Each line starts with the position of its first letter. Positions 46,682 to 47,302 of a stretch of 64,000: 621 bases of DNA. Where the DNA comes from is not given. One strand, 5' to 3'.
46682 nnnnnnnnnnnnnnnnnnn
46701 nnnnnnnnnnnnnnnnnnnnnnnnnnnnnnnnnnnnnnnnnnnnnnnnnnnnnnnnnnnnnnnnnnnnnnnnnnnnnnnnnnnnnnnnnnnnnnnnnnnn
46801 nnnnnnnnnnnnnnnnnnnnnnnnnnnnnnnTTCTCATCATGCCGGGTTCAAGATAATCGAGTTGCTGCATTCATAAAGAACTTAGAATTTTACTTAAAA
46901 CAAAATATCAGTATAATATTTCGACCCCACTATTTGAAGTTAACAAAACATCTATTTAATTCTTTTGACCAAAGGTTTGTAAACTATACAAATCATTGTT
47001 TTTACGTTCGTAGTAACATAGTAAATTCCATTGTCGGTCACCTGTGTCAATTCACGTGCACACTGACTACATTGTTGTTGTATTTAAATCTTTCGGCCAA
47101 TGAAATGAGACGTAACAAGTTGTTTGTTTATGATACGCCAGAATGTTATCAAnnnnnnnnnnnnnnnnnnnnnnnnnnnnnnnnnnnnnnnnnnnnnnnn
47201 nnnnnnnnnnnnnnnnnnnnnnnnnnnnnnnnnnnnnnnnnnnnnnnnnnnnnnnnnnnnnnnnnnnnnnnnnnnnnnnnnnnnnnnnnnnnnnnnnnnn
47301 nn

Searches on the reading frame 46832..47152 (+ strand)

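Call 71: search_protein_families(library=pfam, proteins=[window:46832-47152:+], max_evalue=0.01)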
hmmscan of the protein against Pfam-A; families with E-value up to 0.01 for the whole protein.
window:46832-47152:+ (107 aa): 1 family
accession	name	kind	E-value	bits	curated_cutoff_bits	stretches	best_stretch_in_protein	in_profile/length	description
PF17685.6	TM250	-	0.0096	16.7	25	1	51-89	37-75/139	Transmembrane protein 250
